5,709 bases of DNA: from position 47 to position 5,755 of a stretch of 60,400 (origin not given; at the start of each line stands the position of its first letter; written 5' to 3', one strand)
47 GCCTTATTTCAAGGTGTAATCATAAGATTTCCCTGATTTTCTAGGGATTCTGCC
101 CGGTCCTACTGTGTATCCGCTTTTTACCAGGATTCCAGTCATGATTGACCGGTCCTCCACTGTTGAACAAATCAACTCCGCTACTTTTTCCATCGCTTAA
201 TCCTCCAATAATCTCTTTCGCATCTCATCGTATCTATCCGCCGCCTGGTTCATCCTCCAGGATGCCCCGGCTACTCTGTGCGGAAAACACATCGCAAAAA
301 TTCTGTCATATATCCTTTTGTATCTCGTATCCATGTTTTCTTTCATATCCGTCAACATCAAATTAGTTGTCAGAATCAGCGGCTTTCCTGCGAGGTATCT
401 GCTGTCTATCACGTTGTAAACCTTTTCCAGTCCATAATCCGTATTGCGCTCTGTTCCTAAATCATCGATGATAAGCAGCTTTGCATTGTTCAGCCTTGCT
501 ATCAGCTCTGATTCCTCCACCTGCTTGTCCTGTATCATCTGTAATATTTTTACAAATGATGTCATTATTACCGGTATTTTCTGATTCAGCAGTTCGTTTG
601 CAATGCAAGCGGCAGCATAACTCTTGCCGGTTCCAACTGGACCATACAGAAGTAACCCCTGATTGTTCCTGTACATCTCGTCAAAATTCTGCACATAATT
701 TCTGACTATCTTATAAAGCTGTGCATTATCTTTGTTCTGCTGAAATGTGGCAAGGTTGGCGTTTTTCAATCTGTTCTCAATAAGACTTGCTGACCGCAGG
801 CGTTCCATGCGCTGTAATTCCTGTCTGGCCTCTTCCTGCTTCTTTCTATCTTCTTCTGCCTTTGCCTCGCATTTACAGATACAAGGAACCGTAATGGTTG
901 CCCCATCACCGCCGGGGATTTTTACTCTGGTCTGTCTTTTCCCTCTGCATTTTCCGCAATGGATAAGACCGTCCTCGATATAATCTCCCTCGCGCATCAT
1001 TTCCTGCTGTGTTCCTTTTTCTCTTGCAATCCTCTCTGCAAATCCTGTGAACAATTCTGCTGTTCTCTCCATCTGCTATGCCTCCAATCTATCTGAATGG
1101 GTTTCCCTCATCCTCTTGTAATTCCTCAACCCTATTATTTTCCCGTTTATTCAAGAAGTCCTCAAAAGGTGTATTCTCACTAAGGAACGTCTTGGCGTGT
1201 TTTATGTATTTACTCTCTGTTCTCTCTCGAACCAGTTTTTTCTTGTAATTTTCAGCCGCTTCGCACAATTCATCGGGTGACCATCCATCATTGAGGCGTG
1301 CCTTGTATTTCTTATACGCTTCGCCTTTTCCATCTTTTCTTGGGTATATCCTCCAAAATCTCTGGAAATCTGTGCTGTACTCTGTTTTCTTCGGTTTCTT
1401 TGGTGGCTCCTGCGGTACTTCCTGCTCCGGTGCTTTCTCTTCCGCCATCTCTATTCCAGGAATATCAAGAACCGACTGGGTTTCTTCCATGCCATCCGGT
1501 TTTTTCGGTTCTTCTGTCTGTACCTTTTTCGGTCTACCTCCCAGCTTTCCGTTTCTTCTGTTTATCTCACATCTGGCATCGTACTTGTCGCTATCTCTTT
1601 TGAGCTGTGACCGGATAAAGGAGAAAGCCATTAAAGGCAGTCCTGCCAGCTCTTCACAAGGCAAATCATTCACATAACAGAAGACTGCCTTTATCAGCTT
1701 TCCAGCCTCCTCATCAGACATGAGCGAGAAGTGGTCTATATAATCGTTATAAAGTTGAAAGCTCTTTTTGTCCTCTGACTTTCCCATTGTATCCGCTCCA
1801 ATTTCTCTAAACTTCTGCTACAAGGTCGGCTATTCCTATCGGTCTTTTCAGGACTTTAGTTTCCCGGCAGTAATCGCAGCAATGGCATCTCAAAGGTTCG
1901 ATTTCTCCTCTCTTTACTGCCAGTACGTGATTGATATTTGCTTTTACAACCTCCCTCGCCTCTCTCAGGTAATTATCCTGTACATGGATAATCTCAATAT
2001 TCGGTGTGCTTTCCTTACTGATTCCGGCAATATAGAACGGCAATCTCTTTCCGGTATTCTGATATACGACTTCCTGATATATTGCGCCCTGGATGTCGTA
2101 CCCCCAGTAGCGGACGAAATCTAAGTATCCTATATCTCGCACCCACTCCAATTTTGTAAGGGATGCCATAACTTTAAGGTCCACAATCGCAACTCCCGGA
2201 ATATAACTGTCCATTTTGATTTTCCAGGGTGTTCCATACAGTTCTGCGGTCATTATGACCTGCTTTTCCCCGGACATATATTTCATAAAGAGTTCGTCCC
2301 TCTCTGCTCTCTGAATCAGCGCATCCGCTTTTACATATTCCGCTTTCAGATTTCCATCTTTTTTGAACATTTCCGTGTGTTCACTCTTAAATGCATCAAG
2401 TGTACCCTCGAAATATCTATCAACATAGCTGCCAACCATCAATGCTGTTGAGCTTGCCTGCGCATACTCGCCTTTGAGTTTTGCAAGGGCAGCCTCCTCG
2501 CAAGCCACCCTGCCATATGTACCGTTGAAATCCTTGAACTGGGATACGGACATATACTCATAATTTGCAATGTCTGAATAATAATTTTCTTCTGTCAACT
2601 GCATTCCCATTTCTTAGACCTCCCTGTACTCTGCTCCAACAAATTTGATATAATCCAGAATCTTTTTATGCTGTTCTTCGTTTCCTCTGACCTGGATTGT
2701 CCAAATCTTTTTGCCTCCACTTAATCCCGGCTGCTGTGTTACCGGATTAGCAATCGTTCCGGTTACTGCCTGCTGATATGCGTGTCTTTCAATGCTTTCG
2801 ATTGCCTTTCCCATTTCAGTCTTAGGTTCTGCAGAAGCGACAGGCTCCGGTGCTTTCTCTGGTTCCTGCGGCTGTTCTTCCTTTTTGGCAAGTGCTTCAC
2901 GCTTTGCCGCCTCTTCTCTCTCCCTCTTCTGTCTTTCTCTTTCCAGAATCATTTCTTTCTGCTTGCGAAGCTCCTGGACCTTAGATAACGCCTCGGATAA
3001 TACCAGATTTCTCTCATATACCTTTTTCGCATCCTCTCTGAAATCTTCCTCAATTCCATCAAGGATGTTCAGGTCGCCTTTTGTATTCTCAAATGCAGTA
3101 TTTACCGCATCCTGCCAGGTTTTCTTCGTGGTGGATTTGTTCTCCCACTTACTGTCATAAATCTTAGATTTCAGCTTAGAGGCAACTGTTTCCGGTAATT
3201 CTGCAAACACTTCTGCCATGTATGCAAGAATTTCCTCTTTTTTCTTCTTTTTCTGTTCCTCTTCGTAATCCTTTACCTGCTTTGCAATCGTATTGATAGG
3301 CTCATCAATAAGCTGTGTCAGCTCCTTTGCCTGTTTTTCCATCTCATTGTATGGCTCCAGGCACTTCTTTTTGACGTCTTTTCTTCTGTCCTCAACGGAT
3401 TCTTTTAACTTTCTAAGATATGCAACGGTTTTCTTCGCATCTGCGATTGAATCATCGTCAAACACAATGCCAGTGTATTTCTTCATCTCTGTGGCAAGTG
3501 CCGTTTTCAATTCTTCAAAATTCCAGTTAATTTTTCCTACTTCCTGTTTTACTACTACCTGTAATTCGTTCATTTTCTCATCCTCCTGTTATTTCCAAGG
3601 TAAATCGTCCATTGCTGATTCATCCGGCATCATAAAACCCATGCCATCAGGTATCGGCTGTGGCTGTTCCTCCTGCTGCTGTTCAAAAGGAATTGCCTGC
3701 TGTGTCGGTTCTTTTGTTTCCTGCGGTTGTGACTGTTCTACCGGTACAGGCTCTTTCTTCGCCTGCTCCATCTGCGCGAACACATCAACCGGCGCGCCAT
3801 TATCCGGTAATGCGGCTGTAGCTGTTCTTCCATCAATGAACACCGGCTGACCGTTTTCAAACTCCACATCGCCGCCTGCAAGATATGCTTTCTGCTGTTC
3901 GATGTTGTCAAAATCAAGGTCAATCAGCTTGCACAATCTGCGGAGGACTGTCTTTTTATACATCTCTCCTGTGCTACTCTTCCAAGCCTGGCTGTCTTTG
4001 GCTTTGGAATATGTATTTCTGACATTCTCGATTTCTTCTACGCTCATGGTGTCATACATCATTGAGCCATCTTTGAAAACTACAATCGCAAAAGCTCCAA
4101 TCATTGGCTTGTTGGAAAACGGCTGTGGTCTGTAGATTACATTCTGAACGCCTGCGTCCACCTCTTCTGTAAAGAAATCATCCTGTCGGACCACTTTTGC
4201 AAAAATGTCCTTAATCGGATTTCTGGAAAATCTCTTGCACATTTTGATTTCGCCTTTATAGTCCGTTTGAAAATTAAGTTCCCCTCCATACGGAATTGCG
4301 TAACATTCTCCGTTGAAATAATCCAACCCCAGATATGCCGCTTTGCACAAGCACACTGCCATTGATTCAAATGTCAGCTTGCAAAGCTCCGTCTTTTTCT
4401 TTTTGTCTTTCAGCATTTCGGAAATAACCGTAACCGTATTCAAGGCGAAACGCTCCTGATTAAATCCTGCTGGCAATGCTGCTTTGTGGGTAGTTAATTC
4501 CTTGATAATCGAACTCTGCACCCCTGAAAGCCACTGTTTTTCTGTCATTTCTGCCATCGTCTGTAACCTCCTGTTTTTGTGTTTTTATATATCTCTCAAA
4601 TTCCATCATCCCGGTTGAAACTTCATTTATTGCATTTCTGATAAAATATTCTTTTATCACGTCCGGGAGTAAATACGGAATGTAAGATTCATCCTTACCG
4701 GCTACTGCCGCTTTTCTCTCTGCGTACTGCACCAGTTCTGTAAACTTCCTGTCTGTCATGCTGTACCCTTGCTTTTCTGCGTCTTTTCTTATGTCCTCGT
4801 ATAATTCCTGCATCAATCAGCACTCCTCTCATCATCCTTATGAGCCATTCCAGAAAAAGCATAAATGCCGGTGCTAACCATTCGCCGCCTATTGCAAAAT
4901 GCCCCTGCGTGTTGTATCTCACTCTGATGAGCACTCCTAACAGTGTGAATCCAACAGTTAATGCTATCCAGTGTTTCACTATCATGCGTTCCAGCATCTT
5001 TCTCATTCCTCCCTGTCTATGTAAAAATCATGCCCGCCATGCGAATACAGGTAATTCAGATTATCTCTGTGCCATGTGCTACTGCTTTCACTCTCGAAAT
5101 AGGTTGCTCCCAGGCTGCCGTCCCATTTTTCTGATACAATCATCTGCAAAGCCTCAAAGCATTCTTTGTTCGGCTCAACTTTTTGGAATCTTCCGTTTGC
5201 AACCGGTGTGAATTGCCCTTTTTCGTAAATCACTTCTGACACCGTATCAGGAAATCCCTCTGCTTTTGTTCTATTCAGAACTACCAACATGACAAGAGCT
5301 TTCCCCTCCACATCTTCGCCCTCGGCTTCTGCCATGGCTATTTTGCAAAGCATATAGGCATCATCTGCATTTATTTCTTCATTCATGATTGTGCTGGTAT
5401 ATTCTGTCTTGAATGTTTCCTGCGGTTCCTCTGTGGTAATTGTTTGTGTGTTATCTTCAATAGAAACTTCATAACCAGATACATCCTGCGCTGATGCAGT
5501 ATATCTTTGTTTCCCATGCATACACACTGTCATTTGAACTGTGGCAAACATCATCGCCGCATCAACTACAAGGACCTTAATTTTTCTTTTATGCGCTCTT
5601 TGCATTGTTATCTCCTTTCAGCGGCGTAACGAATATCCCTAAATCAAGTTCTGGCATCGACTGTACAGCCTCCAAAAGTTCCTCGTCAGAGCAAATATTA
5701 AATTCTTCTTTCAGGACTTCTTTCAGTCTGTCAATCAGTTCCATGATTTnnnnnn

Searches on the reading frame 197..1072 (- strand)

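Call 18: search_protein_families(library=phrogs, proteins=[window:197-1072:-], max_evalue=0.001)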
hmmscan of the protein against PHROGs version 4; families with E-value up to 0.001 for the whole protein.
window:197-1072:- (291 aa): 11 families
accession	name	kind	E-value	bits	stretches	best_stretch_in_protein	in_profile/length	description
phrog_50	-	DNA, RNA and nucleotide metabolism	2.5e-63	216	1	22-287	257-524/570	DnaC-like helicase loader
phrog_3277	-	DNA, RNA and nucleotide metabolism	3.4e-38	132.1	1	135-282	8-162/168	DnaC-like helicase loader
phrog_26922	-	DNA, RNA and nucleotide metabolism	3.8e-11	44.5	1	194-262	9-74/92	DnaC-like helicase loader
phrog_11838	-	DNA, RNA and nucleotide metabolism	2.2e-06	28.1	1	116-237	22-138/420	clamp loader of DNA polymerase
phrog_27475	-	unknown function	2.8e-06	27.1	1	81-277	392-587/599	-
phrog_2376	-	other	3.7e-06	27.5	1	125-255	63-184/363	ATPase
phrog_15321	-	unknown function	2.3e-05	25.5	1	194-251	5-68/93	-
phrog_170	-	other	2.7e-05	24.8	1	74-167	27-121/323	PhoH-like phosphate starvation-inducible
phrog_3757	-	unknown function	4.2e-05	24.1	1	93-161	78-150/367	-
phrog_10401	-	other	5.7e-05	23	1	128-161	457-484/667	ATPase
phrog_325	-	DNA, RNA and nucleotide metabolism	0.00014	21.2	1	74-172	427-526/986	Dda-like helicase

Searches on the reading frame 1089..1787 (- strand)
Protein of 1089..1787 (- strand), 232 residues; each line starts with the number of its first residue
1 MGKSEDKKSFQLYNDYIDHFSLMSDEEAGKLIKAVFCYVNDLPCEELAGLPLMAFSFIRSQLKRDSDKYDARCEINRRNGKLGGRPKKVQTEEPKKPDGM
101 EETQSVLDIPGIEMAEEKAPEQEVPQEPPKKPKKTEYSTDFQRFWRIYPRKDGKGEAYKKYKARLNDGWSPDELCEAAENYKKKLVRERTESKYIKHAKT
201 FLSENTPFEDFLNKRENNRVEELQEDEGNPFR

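Call 18: search_protein_families(library=phrogs, proteins=[window:1089-1787:-], max_evalue=0.001)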
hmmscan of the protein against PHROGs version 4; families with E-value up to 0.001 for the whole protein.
window:1089-1787:- (232 aa): 13 families
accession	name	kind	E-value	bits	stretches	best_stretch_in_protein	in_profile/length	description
phrog_16304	-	unknown function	2.6e-46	159.5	1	6-218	3-222/244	-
phrog_270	-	DNA, RNA and nucleotide metabolism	6.2e-17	63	1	91-214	133-253/383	replication initiation protein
phrog_19415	-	unknown function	7.8e-16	59.7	1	5-99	3-95/224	-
phrog_9327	-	DNA, RNA and nucleotide metabolism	1.6e-13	51.9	1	62-205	87-236/276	primosomal protein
phrog_26426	-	DNA, RNA and nucleotide metabolism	4.2e-10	40.5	1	129-210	134-217/272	replication protein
phrog_1701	-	DNA, RNA and nucleotide metabolism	5.2e-09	37.3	1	95-219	181-303/323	DnaD-like helicase loader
phrog_9474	-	DNA, RNA and nucleotide metabolism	1.4e-08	35.7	1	84-218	133-255/288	replication initiation protein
phrog_16167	-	DNA, RNA and nucleotide metabolism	3.6e-08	34.5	1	103-217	155-271/315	replication initiation protein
phrog_18526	-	unknown function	1.3e-07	32.8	1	105-210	17-126/157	-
phrog_3729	-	DNA, RNA and nucleotide metabolism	3.9e-07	30.6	1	105-210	216-325/356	replication initiation protein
phrog_15768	-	unknown function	7.6e-07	30.3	1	7-103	2-90/228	-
phrog_10293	-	unknown function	9.5e-06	26.4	1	136-203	12-77/185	-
phrog_6451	-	DNA, RNA and nucleotide metabolism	0.00057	20.7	1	53-190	72-202/272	primosomal protein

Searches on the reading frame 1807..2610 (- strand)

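Call 18: search_protein_families(library=phrogs, proteins=[window:1807-2610:-], max_evalue=0.001)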
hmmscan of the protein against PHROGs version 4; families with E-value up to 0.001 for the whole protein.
window:1807-2610:- (267 aa): 2 families
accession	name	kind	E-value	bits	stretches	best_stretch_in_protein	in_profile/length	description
phrog_1227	-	DNA, RNA and nucleotide metabolism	1.1e-76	258.6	1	3-264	2-267/268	exonuclease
phrog_412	-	DNA, RNA and nucleotide metabolism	2.6e-11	44.4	1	89-227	240-379/440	exonuclease VIII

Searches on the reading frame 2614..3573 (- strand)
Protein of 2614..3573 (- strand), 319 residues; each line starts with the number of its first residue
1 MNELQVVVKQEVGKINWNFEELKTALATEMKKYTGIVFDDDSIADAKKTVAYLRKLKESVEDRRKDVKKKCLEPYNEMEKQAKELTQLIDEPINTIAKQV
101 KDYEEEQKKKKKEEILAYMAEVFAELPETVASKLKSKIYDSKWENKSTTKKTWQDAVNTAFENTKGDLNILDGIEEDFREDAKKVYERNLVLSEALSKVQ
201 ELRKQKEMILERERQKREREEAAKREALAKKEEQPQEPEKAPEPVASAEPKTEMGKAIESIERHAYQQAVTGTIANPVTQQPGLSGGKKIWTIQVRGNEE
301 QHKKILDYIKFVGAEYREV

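Call 18: search_protein_families(library=phrogs, proteins=[window:2614-3573:-], max_evalue=0.001)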
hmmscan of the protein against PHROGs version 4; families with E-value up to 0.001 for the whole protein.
window:2614-3573:- (319 aa): 1 family
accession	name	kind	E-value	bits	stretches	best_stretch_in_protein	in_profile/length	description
phrog_674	-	unknown function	1e-43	150.8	1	2-318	4-310/312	-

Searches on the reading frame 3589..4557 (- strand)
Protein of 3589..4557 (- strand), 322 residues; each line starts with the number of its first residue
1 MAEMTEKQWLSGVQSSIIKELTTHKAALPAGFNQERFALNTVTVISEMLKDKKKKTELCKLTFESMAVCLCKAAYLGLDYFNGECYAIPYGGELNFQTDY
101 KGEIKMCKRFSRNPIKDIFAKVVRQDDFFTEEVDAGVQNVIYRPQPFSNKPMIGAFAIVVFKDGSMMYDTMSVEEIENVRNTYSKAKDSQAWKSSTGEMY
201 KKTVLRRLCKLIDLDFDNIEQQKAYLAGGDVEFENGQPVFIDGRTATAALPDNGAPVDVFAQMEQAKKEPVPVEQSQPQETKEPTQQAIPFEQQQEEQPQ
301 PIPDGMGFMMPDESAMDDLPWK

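Call 18: search_protein_families(library=phrogs, proteins=[window:3589-4557:-], max_evalue=0.001)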
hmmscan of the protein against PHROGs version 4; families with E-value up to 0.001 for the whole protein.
window:3589-4557:- (322 aa): 1 family
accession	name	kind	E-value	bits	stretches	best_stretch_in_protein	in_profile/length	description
phrog_148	-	DNA, RNA and nucleotide metabolism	3.9e-40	139.6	1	25-290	41-283/387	RecT-like ssDNA annealing protein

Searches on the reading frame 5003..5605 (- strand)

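Call 12: search_protein_families(library=phrogs, proteins=[window:5003-5605:-], max_evalue=0.001)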
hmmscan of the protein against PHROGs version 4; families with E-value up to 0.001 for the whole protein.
window:5003-5605:- (200 aa): 6 families
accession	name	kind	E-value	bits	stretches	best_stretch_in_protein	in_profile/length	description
phrog_14642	-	lysis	1.9e-21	77.5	1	44-179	65-199/215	endolysin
phrog_17417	-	unknown function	9.3e-18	65.7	1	7-150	3-150/192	-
phrog_938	-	lysis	1.6e-14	53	1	40-198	27-173/2185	endolysin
phrog_30550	-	unknown function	0.00015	22.4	1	54-137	67-146/220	-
phrog_15649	-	lysis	0.00024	20.2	1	77-139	225-287/1079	endolysin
phrog_2588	-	unknown function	0.00077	19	1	68-153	571-667/915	-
